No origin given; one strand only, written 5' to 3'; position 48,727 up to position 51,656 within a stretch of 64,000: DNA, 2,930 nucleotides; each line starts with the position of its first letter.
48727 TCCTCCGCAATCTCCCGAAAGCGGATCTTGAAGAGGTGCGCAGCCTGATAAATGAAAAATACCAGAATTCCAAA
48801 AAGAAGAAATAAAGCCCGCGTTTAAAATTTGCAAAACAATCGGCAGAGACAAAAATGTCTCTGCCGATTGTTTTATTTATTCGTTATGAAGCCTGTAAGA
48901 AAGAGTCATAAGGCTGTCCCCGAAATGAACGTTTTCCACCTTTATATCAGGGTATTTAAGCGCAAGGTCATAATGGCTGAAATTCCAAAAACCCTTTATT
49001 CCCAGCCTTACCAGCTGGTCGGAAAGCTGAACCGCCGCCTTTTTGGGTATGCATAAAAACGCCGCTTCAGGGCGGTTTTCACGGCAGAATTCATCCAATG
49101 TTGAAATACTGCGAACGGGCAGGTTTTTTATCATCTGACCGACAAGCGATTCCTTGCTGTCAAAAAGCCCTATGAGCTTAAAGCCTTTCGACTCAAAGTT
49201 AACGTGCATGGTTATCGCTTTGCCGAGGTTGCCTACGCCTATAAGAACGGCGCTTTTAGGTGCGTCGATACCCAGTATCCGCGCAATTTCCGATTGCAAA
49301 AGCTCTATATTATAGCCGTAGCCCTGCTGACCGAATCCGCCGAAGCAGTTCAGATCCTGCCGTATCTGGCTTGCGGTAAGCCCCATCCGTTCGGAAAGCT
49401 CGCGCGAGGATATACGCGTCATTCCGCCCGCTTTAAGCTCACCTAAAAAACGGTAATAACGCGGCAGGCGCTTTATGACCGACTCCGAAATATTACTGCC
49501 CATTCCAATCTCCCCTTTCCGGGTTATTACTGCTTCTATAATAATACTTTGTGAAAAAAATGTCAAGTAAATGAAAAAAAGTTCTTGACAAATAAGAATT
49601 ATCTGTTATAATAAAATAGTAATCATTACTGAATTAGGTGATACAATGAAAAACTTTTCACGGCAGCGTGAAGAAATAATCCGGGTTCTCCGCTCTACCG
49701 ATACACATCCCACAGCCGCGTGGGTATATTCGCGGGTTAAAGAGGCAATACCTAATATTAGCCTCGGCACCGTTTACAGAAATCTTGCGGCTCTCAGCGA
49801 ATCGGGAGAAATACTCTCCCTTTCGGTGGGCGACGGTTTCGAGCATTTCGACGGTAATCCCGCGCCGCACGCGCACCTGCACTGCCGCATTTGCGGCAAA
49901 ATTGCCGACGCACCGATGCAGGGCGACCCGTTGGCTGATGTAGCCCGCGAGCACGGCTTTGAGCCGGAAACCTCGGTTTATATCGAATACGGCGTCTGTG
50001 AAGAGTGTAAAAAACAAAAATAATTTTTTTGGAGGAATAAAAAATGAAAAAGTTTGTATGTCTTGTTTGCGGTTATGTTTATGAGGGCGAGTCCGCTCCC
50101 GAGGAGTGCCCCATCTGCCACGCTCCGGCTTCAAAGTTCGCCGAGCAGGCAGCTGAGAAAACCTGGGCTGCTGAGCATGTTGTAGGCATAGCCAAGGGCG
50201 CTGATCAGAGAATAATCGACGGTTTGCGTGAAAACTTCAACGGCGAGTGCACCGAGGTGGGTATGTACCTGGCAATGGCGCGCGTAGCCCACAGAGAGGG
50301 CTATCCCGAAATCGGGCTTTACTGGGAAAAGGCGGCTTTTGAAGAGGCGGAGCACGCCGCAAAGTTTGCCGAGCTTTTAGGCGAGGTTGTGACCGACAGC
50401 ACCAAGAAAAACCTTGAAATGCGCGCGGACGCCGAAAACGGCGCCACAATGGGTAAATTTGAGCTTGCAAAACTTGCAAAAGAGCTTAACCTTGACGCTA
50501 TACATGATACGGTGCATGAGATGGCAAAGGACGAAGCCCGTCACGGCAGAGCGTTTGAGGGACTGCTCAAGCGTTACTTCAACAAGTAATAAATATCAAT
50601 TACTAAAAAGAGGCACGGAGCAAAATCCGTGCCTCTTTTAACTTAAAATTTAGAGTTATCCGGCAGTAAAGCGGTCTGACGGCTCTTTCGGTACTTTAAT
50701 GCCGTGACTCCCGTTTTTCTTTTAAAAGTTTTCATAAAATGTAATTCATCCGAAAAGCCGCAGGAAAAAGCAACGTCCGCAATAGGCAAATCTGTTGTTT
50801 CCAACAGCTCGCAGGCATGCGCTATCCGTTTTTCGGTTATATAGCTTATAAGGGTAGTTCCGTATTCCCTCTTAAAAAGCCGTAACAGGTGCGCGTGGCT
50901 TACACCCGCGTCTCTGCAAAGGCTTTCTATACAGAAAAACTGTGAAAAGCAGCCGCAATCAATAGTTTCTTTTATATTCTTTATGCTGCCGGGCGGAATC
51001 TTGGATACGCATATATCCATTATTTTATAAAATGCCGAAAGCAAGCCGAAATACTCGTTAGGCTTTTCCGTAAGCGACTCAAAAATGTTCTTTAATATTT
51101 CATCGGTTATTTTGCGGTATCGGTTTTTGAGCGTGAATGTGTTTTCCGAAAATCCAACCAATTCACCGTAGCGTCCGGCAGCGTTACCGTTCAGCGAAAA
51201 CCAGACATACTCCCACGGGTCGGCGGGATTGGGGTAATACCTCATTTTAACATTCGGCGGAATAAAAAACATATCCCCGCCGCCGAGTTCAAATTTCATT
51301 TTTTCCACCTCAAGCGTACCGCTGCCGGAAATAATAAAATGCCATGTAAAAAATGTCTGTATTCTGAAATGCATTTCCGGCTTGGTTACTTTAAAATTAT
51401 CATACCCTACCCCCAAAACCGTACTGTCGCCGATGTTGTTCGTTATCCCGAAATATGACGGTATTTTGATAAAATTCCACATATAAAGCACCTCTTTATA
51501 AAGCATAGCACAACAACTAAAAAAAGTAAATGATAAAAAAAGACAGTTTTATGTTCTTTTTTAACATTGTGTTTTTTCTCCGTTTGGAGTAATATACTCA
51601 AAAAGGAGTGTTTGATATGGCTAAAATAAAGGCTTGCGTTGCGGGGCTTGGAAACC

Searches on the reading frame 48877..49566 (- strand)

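Call 82: search_protein_families(library=pfam, proteins=[window:48877-49566:-], max_evalue=0.001)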
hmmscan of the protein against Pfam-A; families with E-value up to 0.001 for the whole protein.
window:48877-49566:- (229 aa): 3 families
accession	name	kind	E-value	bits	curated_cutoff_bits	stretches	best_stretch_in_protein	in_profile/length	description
PF06971.19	Put_DNA-bind_N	-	9.5e-22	77.3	27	1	25-73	1-49/49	Putative DNA-binding protein N-terminus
PF02629.25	CoA_binding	-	3.4e-13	50.6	22.3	1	103-197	3-95/97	CoA binding domain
PF01408.29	GFO_IDH_MocA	-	4.1e-05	24.7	24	1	106-190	3-87/120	Oxidoreductase family, NAD-binding Rossmann fold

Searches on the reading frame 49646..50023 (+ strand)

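Call 82: search_protein_families(library=pfam, proteins=[window:49646-50023:+], max_evalue=0.001)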
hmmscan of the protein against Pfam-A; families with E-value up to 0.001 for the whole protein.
window:49646-50023:+ (125 aa): 1 family
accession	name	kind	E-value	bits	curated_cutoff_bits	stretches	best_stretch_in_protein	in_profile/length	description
PF01475.25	FUR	-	3.6e-23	82.4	23.1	1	5-107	7-113/121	Ferric uptake regulator family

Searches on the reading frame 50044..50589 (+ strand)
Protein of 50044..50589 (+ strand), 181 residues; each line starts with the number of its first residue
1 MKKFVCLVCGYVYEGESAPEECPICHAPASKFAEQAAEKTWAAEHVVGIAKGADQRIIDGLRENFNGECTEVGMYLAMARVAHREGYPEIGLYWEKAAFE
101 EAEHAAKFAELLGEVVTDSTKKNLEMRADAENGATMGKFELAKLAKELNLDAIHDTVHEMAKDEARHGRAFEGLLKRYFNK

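Call 82: search_protein_families(library=pfam, proteins=[window:50044-50589:+], max_evalue=0.001)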
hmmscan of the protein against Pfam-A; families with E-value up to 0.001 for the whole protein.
window:50044-50589:+ (181 aa): 3 families
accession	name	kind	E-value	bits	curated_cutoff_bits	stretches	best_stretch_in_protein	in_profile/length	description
PF21349.2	RUBY_RBDX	-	4.6e-14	52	26.5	1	4-32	1-29/30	Rubrerythrin, rubredoxin-like domain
PF02915.23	Rubrerythrin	-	2.2e-11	44.7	22.8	1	61-174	3-136/137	Rubrerythrin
PF00210.30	Ferritin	-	1.7e-05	25.2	24.5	1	59-112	2-55/142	Ferritin-like domain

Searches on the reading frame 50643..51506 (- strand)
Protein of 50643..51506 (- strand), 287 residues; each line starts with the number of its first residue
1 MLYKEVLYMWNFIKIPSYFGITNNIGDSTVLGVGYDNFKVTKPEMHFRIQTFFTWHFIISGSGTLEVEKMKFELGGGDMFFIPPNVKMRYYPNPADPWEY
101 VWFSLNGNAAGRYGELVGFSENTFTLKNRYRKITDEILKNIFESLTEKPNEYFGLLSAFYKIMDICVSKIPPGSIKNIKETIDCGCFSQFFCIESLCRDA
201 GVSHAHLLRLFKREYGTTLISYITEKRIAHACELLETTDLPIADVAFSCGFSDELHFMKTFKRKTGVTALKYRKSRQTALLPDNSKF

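Call 82: search_protein_families(library=pfam, proteins=[window:50643-51506:-], max_evalue=0.001)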
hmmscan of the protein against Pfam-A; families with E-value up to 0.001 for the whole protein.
window:50643-51506:- (287 aa): 5 families
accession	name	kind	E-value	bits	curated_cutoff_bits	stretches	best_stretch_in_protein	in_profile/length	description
PF12833.13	HTH_18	-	1.3e-23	83.5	33.6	1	196-274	1-79/80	Helix-turn-helix domain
PF00165.29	HTH_AraC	-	7.2e-18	64.7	26.6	1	235-274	1-42/42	Bacterial regulatory helix-turn-helix proteins, AraC family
PF02311.25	AraC_binding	-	1.1e-13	51.5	21.1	1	49-145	22-116/135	AraC-like ligand binding domain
PF07883.17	Cupin_2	-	0.00016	21.7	27.2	1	55-90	21-56/70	Cupin domain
PF21621.3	MPI_cupin_dom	-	0.00073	19.9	27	0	38-85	16-62/79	Mannose-6-phosphate isomerase, cupin domain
